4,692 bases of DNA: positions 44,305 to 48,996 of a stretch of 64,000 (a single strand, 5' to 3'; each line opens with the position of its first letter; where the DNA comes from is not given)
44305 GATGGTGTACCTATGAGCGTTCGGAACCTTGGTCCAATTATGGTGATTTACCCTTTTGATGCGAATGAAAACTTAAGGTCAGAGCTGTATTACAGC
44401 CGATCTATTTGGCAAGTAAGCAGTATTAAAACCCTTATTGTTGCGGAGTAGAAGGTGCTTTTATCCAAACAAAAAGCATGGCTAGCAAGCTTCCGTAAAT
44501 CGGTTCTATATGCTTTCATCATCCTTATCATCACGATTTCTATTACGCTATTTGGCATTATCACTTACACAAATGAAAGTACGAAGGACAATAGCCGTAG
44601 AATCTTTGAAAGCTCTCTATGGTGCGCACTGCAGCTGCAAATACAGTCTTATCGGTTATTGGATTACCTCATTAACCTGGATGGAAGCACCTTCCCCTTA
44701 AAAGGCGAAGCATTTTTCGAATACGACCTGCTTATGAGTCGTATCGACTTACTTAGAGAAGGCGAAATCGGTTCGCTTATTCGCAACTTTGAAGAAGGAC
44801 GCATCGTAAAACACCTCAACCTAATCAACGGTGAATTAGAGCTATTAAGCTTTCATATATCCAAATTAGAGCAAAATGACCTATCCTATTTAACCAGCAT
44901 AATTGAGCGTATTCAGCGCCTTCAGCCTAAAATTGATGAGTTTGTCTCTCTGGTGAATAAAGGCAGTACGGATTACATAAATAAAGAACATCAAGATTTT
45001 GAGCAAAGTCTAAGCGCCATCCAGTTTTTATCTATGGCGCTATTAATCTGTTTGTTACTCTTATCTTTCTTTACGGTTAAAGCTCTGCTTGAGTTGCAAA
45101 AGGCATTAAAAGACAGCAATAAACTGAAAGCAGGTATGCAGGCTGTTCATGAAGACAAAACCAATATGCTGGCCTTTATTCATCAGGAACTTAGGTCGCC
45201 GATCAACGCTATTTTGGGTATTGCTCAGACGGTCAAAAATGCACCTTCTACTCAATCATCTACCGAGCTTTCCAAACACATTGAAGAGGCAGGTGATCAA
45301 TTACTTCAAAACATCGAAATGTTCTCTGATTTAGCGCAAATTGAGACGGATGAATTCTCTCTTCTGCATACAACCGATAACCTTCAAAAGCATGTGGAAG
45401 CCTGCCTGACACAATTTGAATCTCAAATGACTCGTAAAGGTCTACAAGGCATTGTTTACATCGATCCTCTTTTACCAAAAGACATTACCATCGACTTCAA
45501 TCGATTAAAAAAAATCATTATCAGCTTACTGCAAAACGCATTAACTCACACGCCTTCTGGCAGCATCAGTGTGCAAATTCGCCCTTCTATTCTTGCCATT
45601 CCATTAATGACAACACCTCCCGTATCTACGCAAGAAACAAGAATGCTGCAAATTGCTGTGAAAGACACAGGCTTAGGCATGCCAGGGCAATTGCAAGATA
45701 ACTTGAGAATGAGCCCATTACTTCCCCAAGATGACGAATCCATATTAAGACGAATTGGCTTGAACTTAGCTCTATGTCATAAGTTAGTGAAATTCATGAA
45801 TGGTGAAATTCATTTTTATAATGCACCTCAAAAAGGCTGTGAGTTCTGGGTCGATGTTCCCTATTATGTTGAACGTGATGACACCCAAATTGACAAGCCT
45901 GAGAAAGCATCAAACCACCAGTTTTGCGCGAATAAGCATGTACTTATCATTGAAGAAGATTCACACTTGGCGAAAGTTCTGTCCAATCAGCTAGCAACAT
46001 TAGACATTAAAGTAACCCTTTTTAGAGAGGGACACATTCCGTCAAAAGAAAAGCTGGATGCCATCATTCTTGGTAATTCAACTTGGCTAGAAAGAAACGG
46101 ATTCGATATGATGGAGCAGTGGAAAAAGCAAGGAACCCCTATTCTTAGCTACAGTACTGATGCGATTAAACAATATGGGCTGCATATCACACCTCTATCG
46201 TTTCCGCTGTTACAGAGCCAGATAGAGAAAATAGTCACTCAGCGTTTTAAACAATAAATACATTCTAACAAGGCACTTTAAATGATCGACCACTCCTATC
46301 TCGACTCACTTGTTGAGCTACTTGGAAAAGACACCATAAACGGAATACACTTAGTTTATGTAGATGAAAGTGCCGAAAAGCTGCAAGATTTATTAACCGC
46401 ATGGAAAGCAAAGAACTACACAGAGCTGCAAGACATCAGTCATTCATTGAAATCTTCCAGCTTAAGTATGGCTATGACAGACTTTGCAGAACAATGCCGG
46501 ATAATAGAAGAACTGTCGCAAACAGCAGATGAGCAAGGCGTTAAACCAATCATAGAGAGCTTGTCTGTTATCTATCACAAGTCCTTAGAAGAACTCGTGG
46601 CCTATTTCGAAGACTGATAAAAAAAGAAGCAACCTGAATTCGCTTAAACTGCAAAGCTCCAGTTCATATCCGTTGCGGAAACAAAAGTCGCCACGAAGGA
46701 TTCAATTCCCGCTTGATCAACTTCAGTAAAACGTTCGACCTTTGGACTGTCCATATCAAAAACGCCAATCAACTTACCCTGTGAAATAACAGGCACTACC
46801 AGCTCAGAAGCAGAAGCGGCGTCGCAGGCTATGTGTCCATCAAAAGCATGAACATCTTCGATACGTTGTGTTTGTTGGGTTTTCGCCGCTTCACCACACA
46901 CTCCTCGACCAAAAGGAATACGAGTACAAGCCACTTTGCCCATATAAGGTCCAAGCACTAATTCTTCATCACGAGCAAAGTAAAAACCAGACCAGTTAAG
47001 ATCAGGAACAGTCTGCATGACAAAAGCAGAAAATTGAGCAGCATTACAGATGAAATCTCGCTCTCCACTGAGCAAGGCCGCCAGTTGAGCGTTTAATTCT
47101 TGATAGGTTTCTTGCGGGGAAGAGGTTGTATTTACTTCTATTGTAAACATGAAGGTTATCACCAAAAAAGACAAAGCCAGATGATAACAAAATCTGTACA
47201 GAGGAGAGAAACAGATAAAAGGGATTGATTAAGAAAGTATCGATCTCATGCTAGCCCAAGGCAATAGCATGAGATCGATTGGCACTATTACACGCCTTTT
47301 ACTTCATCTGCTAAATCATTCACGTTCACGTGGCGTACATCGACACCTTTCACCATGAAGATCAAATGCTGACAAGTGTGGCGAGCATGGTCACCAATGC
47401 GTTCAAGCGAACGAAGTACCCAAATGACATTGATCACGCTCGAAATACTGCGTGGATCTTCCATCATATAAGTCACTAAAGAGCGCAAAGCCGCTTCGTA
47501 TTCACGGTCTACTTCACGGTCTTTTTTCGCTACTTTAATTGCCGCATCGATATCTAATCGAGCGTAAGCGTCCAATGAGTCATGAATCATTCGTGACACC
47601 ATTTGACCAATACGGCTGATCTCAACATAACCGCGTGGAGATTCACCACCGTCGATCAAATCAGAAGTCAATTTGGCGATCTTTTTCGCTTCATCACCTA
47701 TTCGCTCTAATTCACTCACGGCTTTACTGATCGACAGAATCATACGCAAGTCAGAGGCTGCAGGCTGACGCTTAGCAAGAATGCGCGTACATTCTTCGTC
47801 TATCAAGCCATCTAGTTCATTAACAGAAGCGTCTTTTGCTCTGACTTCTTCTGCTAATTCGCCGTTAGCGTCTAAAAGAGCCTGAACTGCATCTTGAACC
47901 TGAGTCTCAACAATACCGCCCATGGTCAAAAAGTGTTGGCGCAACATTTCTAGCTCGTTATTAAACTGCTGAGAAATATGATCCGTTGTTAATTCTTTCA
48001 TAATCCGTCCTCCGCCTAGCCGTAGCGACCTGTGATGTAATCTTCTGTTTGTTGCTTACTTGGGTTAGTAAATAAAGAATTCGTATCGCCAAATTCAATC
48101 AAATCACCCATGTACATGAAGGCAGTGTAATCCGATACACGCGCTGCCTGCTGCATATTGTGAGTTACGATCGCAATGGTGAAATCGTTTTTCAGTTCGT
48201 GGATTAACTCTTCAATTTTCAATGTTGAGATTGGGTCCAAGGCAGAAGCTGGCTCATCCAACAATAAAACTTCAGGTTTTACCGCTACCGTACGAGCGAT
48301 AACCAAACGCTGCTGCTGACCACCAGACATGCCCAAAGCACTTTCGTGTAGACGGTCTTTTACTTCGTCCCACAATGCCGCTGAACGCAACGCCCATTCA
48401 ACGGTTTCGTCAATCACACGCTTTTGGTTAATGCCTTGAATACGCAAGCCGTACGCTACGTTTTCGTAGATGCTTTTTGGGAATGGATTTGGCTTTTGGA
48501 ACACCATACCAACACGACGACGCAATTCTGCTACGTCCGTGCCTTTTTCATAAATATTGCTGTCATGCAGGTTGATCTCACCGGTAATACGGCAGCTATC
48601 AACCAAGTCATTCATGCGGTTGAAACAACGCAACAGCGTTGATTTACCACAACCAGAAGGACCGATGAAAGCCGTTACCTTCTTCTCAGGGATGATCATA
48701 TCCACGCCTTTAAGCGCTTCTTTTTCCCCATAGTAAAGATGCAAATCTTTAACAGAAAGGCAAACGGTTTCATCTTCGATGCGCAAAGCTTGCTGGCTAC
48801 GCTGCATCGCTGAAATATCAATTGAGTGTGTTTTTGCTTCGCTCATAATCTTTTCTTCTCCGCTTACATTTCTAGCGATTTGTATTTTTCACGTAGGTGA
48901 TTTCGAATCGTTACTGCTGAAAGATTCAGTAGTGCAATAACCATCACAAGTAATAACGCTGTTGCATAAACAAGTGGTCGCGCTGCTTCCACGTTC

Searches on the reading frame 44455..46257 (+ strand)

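Call 25: search_protein_families(library=ncbifam, proteins=[window:44455-46257:+], max_evalue=0.00001)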
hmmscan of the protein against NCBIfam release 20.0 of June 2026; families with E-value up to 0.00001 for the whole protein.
window:44455-46257:+ (600 aa): 36 families (the best 25 are shown)
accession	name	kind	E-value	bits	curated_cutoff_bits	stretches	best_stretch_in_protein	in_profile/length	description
NF008318.0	PRK11107.1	equivalog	6.5e-36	123.8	890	1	233-547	291-590/920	two-component sensor histidine kinase BarA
TIGR02956.1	TMAO_torS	equivalog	5.5e-31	107.5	676.5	1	219-526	448-734/967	TMAO reductase system sensor histidine kinase/response regulator TorS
NF041947.1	LuxQ_Vibrio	equivalog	9.5e-29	99.8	1200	1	215-526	452-755/843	quorum-sensing autoinducer 2 sensor kinase/phosphatase LuxQ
NF008099.0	PRK10841.1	equivalog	1.6e-26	92.4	920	1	197-529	439-742/949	two-component system sensor histidine kinase RcsC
NF008302.0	PRK11091.1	equivalog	3.2e-25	88.5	838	1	218-527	266-559/779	aerobic respiration two-component sensor histidine kinase ArcB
NF011874.0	PRK15347.1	equivalog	2e-22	79.1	852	1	231-472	394-616/921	two component system sensor kinase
NF007907.0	PRK10618.1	equivalog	2.5e-21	75.3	634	1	232-478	448-681/893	phosphotransferase RcsD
NF045901.1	HisKinLetSLeg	equivalog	2.2e-20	72.3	1650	1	232-520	290-563/906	two-component system sensor histidine kinase LetS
NF038297.2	hybrid_HK_HrmK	equivalog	2.6e-20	72.6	725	1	172-558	174-558/607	hybrid histidine kinase/response regulator HrmK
NF046044.1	PnpS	equivalog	4.2e-20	72.1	400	1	232-469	167-390/390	two-component system histidine kinase PnpS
NF041832.1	near_NosP_CTERM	subfamily_domain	2.4e-18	66.3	400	1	233-526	5-284/370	NahK/ErcS family hybrid sensor histidine kinase/response regulator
NF006800.0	PRK09303.1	equivalog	1.2e-17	63.9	342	1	220-473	136-380/383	histidine kinase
NF008543.0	PRK11466.1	equivalog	9.5e-17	60.1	982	1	213-520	422-708/914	TMAO reductase system sensor histidine kinase/response regulator TorS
NF047874.1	MASE3_PAS_HK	subfamily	7.7e-15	54.7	560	1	177-483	341-638/655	MASE3 domain-containing sensor histidine kinase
NF008312.0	PRK11100.1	equivalog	1.2e-14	54.1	356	1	236-467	254-471/477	two-component system sensor histidine kinase CreC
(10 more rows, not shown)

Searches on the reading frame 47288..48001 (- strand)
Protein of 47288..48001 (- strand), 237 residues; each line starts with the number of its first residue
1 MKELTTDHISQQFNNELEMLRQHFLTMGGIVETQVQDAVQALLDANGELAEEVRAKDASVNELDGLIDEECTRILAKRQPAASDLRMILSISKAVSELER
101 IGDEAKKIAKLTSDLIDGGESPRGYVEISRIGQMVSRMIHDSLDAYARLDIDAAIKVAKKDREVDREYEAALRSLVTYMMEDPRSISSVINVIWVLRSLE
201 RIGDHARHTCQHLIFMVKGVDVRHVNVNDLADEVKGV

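Call 25: search_protein_families(library=ncbifam, proteins=[window:47288-48001:-], max_evalue=0.00001)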
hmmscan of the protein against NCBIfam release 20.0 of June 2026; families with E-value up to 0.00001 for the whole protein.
window:47288-48001:- (237 aa): 2 families
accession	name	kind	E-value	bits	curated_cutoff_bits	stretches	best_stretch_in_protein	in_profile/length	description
NF008332.0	PRK11115.1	equivalog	3.7e-84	282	342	1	6-235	7-235/239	phosphate signaling complex protein PhoU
TIGR02135.1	phoU_full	equivalog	3.1e-67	226.3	130.25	1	11-221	1-211/212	phosphate signaling complex protein PhoU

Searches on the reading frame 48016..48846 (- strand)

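Call 34: search_protein_families(library=ncbifam, proteins=[window:48016-48846:-], max_evalue=1e-10)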
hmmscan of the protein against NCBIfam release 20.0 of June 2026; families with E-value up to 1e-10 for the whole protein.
window:48016-48846:- (276 aa): 163 families (the best 25 are shown)
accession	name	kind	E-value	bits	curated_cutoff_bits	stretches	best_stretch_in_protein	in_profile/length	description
TIGR00972.1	3a0107s01c2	equivalog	1.8e-124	414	343.2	1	30-276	2-248/248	phosphate ABC transporter ATP-binding protein PstB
NF010860.0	PRK14267.1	equivalog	2.5e-100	335.3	412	1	30-276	5-253/253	phosphate ABC transporter ATP-binding protein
NF010851.0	PRK14258.1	subfamily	3.2e-88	295.5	425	1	30-275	8-260/261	phosphate ABC transporter ATP-binding protein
NF010840.0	PRK14246.1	equivalog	9.5e-76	254.8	425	1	30-274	11-255/257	phosphate ABC transporter ATP-binding protein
NF010864.0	PRK14271.1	equivalog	4.1e-72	242.6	561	1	29-274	21-265/276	phosphate ABC transporter ATP-binding protein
TIGR04521.1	ECF_ATPase_2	equivalog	3.3e-46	157.6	330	1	41-265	17-239/279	energy-coupling factor transporter ATPase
NF007027.0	PRK09493.1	equivalog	6.6e-44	150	379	1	32-271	4-236/240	glutamine ABC transporter ATP-binding protein GlnQ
NF008428.0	PRK11264.1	equivalog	2.1e-43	148.3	406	1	30-271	4-244/250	L-cystine ABC transporter ATP-binding protein TcyN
NF008338.0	PRK11124.1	equivalog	9.3e-43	146.5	369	1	30-271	3-240/242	arginine ABC transporter ATP-binding protein ArtP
TIGR01186.1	proV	subfamily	3e-40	138.5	326.6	1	40-272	4-231/363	betaine/proline/choline family ABC transporter ATP-binding protein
TIGR03265.1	PhnT2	equivalog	4.6e-40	137.9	457.7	1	29-271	4-235/353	putative 2-aminoethylphosphonate ABC transporter ATP-binding protein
NF043075.1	MMSYN1_0197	equivalog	2.2e-38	132.1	550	1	30-271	3-233/341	spermidine/putrescine ABC transporter ATP-binding protein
TIGR03005.1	ectoine_ehuA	equivalog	2.2e-38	131.9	345.4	1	32-271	3-247/252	ectoine/hydroxyectoine ABC transporter ATP-binding protein EhuA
TIGR03258.1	PhnT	equivalog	2.7e-38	131.9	499.15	1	29-271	8-240/359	2-aminoethylphosphonate ABC transport system ATP-binding subunit PhnT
NF006987.0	PRK09452.1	equivalog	3e-38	131.5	482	1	22-270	10-247/378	spermidine/putrescine ABC transporter ATP-binding protein PotA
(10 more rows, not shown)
